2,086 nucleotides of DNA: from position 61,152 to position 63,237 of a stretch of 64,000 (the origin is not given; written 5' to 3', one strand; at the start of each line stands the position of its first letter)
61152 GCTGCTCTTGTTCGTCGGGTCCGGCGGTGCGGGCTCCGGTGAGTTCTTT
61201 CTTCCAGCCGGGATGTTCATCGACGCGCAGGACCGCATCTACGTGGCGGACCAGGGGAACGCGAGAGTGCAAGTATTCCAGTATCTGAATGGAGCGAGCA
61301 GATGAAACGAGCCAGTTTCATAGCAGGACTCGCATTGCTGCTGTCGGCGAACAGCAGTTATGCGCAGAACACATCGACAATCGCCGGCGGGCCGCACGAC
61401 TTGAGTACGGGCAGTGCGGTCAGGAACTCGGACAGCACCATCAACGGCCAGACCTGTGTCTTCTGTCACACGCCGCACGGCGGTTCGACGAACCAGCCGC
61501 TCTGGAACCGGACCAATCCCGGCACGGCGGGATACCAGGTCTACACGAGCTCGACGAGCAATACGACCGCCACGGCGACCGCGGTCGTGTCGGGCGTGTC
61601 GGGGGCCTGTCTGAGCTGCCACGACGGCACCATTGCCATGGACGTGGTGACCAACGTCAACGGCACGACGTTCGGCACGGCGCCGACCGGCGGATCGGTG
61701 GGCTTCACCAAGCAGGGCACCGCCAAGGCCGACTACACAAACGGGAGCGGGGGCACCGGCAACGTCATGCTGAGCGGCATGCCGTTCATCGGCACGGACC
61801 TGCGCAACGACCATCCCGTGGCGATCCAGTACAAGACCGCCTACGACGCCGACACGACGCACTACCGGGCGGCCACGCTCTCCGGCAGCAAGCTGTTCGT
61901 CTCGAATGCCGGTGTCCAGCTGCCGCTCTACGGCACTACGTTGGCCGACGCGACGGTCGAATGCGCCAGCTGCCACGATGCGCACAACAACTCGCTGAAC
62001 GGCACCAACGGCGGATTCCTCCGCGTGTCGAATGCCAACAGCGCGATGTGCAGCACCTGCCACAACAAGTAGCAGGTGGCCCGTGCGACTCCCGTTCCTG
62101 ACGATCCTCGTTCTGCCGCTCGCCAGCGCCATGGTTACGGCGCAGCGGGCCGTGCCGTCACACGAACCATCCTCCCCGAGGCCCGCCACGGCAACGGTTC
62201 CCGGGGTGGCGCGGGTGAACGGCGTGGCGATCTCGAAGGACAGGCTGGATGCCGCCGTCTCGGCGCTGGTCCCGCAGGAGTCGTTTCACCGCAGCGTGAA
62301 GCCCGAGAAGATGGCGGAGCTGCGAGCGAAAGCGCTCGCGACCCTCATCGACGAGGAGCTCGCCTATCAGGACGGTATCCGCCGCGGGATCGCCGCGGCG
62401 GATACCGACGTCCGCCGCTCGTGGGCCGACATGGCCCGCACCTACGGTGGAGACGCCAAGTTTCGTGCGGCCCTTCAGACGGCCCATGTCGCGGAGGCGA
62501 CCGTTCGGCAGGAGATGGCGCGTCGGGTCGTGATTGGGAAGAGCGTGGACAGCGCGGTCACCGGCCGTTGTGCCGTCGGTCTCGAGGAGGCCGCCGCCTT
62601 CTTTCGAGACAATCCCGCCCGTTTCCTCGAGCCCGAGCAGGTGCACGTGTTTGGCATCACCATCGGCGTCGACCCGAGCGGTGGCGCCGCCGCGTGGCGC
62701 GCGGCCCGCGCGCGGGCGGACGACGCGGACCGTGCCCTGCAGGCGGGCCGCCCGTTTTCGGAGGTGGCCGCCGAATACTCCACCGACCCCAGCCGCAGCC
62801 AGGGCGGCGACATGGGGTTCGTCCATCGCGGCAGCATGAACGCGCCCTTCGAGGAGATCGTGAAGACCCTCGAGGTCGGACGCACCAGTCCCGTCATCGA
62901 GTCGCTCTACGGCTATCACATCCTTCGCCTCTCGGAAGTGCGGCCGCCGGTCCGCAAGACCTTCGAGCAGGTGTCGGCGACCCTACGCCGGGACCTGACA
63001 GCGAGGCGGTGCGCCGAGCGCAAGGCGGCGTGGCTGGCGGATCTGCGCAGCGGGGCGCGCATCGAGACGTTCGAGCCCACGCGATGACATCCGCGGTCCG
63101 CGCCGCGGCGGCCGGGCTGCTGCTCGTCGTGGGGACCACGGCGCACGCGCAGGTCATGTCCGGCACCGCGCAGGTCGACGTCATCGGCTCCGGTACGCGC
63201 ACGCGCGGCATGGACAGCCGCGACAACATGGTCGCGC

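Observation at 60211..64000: NHL propeller - tetrahaem cytochrome - PpiC isomerase - OM barrel operon resembling Geobacter omcS/omcE-type companion clusters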

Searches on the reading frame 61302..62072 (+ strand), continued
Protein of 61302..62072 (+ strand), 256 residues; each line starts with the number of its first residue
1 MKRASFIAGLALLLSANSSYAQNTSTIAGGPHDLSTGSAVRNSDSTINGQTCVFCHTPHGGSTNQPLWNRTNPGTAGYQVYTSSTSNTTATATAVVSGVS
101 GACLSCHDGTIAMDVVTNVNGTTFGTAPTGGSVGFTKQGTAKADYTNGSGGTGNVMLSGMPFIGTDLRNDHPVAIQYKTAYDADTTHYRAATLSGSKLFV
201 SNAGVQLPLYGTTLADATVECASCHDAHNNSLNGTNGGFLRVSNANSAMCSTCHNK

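Call 42: search_protein_representatives(alignment_id=A1)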
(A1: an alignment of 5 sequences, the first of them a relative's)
Query: 5 sequences, 607 profile positions. Proteins with E-value up to 0.001 (for the whole library): 76; up to 1e-10: 61; up to 1e-30: 42. The best 76 are listed.
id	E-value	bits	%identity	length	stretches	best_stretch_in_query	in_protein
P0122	0.0e+00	1061.8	-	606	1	1-606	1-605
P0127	0.0e+00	1035.0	-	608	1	1-607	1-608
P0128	7.3e-190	648.9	-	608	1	2-605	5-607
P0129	7.4e-167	573.0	-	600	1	18-605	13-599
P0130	1.3e-163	562.2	-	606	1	6-604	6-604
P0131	1.0e-150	519.6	-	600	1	8-605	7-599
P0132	1.1e-144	499.7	-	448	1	163-606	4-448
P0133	1.1e-140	486.5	-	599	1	7-604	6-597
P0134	4.3e-132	458.1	-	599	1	7-604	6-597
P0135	9.1e-129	447.1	-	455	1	6-450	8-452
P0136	2.3e-125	435.9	-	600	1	4-606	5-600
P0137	1.1e-124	433.6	-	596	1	9-606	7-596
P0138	1.5e-123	429.9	-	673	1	12-501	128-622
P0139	1.4e-116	406.9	-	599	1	1-605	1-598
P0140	4.1e-109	382.2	-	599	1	7-605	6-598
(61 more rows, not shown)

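Call 44: fold_search(model_id=the predicted structure, library=pdb)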
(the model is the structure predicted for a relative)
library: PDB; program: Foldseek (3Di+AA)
matches with E <= 10: 860; with E <= 0.001: 240
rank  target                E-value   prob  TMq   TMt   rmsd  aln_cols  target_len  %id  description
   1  6r2q_B                5.6e-11  1.00  0.62  0.58   8.9       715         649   10  Structure of the Mtr complex (released 2020-04-22)
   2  9fz5_A                1.2e-07  1.00  0.21  0.19  24.4       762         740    9  Cryo-EM structure of LptDE-YedD complex from Escherichia Coli (released 2025-04-09)
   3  9a2z_MODEL_1_A        1.4e-07  1.00  0.39  0.33  16.4       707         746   10  Model of E. coli FepA by in-cell photo-crosslinking MS and deep learning (released 2023-02-24)
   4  2hdi_A                2.5e-07  1.00  0.37  0.38  10.2       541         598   12  Crystal structure of the Colicin I receptor Cir from E.coli in complex with receptor binding domain of Colicin Ia. (released 2007-05-08)
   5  8p98_A                3.2e-07  1.00  0.38  0.37  16.8       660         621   10  BtuB3G3 bound to cyanocobalamin with ordered EL8 (released 2023-08-16)
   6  2o5p_B                4.1e-07  1.00  0.35  0.30  19.9       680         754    9  Crystal structure of the full length ferric pyoverdine outer membrane receptor FpvA of Pseudomonas aeruginosa in its a (released 2007-10-30)
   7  1fep                  5.2e-07  1.00  0.43  0.40  13.3       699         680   10  FERRIC ENTEROBACTIN RECEPTOR (released 1999-01-13)
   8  5fr8_A                6.5e-07  1.00  0.45  0.40  13.8       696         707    9  Crystal structure of the siderophore receptor PirA from Acinetobacter baumannii (released 2016-05-11)
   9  5iv9_A                6.5e-07  1.00  0.23  0.20  23.2       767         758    8  The LPS Transporter LptDE from Klebsiella pneumoniae, full-length (released 2016-05-18)
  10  8bmx_A                7.6e-07  1.00  0.37  0.36  14.6       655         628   10  Bacteroides thetaiotaomicron B12 TonB dependent transporter in complex with a surface lipoprotein (released 2023-09-20)
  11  1nqg                  7.9e-07  1.00  0.42  0.44  11.7       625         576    9  OUTER MEMBRANE COBALAMIN TRANSPORTER (BTUB) FROM E. COLI, WITH BOUND CALCIUM (released 2003-04-29)
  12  5out                  9.6e-07  1.00  0.42  0.38  14.6       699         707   10  CRYSTAL STRUCTURE OF THE FERRIC ENTEROBACTIN RECEPTOR (PFEA) MUTANT (G324V) FROM PSEUDOMONAS AERUGINOSA (released 2018-09-05)
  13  4b7o                  9.6e-07  1.00  0.35  0.33  20.0       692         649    9  THE FrpB IRON TRANSPORTER FROM NEISSERIA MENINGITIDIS (F5-1 VARIANT) APOPROTEIN FORM (released 2013-01-23)
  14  6v81                  1.1e-06  1.00  0.39  0.37  11.2       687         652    9  The crystal structure of the outer-membrane transporter YncD (released 2020-05-06)
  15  8bmx_C                1.1e-06  1.00  0.36  0.35  14.9       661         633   11  Bacteroides thetaiotaomicron B12 TonB dependent transporter in complex with a surface lipoprotein (released 2023-09-20)
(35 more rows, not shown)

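Call 61: predict_structure(alignment_id=A4)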
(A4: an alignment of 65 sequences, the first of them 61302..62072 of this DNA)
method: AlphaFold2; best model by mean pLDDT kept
length: 256 residues; sequences in the alignment: 65
mean_pLDDT: 46.5   pTM: 0.34
mean pLDDT of the five models: 46.5, 45.0, 44.8, 43.9, 39.2
residues with pLDDT >= 90: 16; 70-90: 42; 50-70: 11; < 50: 187
segments of 3 or more residues with pLDDT < 50: 19-88, 90-143, 148-173, 221-256
pLDDT, mean of each block of 10 residues (from residue 1): 89 69 31 29 34 26 28 30 40 41 32 37 35 39 47 40 30 62 79 91 80 80 35 33 35 32
secondary structure, 60 per line:
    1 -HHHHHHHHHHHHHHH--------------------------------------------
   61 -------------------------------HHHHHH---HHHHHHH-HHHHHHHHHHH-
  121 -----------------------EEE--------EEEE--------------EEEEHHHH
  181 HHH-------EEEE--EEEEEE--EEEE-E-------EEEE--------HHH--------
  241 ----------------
elements in order: H2-16 H92-97 H101-107 H109-119 E144-146 E155-158 E173-176 H177-183 E191-194 E197-202 E205-208 E218-221

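Call 72: search_protein_families(library=pfam, proteins=[L054:14678-15682:+, L054:15679-16626:+, L054:16601-17569:+, L010:14825-15655:+, L010:15659-16840:+], max_evalue=0.01)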
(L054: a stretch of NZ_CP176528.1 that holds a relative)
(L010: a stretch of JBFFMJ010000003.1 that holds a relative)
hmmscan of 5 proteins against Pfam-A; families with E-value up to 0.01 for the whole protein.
L054:14678-15682:+ (334 aa): 6 families
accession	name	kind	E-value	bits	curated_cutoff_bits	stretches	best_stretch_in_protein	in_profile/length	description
PF13442.11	Cytochrome_CBB3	-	1.1e-15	58.1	27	1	28-102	3-68/68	Cytochrome C oxidase, cbb3-type, subunit III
PF14522.11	Cytochrome_C7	-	1.9e-12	47.2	24.8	1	261-321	1-67/67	Cytochrome c7 and related cytochrome c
PF00034.26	Cytochrom_C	-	7.6e-09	37.2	21.3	1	30-102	3-86/90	Cytochrome c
PF00684.25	DnaJ_CXXCXGXG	-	0.00014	22.5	32.7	1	267-322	11-64/65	DnaJ central domain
PF13435.11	Cytochrome_C554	-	0.0002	22.7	20.8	0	262-307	39-84/84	Cytochrome c554 and c-prime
PF02085.21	Cytochrom_CIII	-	0.00065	20.5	22.9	0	256-323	16-85/101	Class III cytochrome C family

L054:15679-16626:+ (315 aa): 1 family
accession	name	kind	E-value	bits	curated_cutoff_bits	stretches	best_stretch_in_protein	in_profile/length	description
PF13428.12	TPR_14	-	0.00076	20.4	23.5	0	88-113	4-29/44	Tetratricopeptide repeat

L054:16601-17569:+ (322 aa): 1 family
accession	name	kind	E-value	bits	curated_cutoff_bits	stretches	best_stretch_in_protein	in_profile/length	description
PF07719.23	TPR_2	-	0.0014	19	27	0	101-127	3-29/34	Tetratricopeptide repeat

L010:14825-15655:+ (276 aa): 1 family
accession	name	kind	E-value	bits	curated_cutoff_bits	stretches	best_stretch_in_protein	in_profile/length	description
PF10938.13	YfdX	-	0.00099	19.6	26.6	0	135-176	106-147/149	YfdX protein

L010:15659-16840:+ (393 aa): 2 families
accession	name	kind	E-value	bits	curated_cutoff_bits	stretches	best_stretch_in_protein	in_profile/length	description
PF13424.12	TPR_12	-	6e-05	23.6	30.1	0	347-379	42-74/77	Tetratricopeptide repeat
PF07719.23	TPR_2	-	0.0023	18.4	27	0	350-377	1-28/34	Tetratricopeptide repeat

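Call 81: search_solved_structures(query=L001:14598-16397:+, max_evalue=0.01)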
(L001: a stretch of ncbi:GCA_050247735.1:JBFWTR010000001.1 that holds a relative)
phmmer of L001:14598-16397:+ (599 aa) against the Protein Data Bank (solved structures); distinct sequences matched with E-value up to 0.01: 2.
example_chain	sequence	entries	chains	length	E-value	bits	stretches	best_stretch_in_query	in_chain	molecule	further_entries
7tfs_A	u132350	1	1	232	5.2e-21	78.1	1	10-208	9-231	Cytochrome c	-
9yuq_N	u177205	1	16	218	1.1e-15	60.6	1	22-208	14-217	Putative multiheme cytochrome c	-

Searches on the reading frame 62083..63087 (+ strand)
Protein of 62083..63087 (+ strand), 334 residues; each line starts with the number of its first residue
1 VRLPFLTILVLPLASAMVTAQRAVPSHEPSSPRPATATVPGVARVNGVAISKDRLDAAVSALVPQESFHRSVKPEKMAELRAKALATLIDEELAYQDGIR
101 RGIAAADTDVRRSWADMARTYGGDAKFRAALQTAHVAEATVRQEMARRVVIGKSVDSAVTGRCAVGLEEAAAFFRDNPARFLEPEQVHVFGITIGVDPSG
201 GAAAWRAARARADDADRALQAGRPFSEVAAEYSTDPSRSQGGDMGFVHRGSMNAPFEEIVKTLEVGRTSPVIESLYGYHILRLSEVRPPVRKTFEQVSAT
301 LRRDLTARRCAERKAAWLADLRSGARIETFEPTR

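Call 3: search_protein_families(library=pfam, proteins=[window:62083-63087:+], max_evalue=0.01)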
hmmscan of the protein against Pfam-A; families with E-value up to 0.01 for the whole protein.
window:62083-63087:+ (334 aa): 6 families
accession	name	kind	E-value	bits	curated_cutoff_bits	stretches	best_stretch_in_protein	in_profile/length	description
PF13616.12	Rotamase_3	-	3.5e-18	66.7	22.5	1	206-285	34-114/116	PPIC-type PPIASE domain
PF00639.27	Rotamase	-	9.5e-17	62.2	21.7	1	202-284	12-96/97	PPIC-type PPIASE domain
PF13145.12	Rotamase_2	-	2.4e-13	51.4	27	1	168-298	4-120/121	PPIC-type PPIASE domain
PF13624.11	SurA_N_3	-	5.3e-09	36.6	27.2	1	39-153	40-160/162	SurA-like N-terminal domain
PF13623.11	SurA_N_2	-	0.00043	20.6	28.5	1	40-112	41-117/145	SurA-like N-terminal domain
PF09312.16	SurA_N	-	0.0056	17.3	30.8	1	43-151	6-114/118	SurA N-terminal domain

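Call 4: search_protein_families(library=ncbifam, proteins=[window:62083-63087:+], max_evalue=0.01)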
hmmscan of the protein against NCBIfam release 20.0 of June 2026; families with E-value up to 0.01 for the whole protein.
window:62083-63087:+ (334 aa): 9 families
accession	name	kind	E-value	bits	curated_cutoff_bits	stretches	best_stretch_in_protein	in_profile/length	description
NF000809.0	PRK00059.1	equivalog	1.7e-19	70.4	303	1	42-331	38-332/336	peptidylprolyl isomerase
TIGR02933.1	nifM_nitrog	equivalog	3.2e-18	66.5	168.2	1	124-320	61-254/256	nitrogen fixation protein NifM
NF002846.0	PRK03095.1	equivalog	2.1e-15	57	361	1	213-312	147-246/287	peptidylprolyl isomerase PrsA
NF008054.0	PRK10788.1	equivalog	3.4e-15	55.8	493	1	210-305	282-377/626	peptidylprolyl isomerase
NF002827.0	PRK03002.1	equivalog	1.9e-14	53.4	343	1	211-313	149-250/285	peptidylprolyl isomerase PrsA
NF008038.0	PRK10770.1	equivalog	2.9e-13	49.4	394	1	208-328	303-424/431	peptidylprolyl isomerase SurA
NF002824.0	PRK02998.1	subfamily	9.3e-12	44.9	360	1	216-317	152-252/283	peptidylprolyl isomerase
NF011969.0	PRK15441.1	equivalog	8.3e-06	26.1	127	1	217-282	23-88/93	peptidylprolyl isomerase PpiC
NF003356.0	PRK04405.1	subfamily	0.0051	15.9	339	0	210-308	156-256/299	peptidylprolyl isomerase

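Call 79: search_solved_structures(query=window:62083-63087:+, max_evalue=0.001)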
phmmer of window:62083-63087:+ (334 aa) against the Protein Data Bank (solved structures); distinct sequences matched with E-value up to 0.001: 32.
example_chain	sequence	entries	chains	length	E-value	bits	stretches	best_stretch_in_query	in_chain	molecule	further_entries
9hg5_F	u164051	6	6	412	1.2e-18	70.9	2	207-328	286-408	Chaperone SurA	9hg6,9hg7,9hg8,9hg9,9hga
1m5y_A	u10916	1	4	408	1.5e-18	70.6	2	208-328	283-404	Survival protein surA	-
8pz1_F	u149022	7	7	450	1.8e-18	70.3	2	207-328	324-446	Chaperone SurA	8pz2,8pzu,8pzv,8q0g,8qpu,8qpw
8qpv_F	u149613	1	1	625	5.5e-18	68.7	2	208-328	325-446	Chaperone SurA,Outer membrane protein X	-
8qp5_P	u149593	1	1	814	1.5e-17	67.3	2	208-328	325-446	Chaperone SurA,Serine protease EspP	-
4wo7_A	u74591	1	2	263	6.2e-13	52.2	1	208-291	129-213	Foldase protein PrsA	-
1zk6_A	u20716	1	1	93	1.9e-12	50.6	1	208-285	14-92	Foldase protein prsA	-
6vj4_A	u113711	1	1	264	5.6e-12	49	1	212-312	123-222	Peptidylprolyl isomerase PrsA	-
6vj6_A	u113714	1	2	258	1.6e-10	44.2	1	213-312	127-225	Peptidylprolyl isomerase (PrsA)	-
1fjd_A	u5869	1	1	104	1.8e-10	44.1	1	213-283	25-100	PEPTIDYL PROLYL CIS/TRANS ISOMERASE (PPIASE)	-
1eq3_A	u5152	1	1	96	2.1e-10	43.9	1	214-283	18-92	PEPTIDYL-PROLYL CIS/TRANS ISOMERASE (PPIASE)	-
3ui4_A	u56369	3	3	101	2.4e-10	43.7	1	214-283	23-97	Peptidyl-prolyl cis-trans isomerase NIMA-interacting 4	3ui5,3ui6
2pv3_A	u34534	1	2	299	2.8e-10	43.4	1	46-328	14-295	Chaperone surA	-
6xd8_A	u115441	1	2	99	2e-09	40.6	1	211-286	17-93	Foldase protein PrsA 1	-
2lj4_A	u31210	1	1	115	1.1e-08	38.2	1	222-282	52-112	Peptidyl-prolyl cis-trans isomerase/rotamase, putative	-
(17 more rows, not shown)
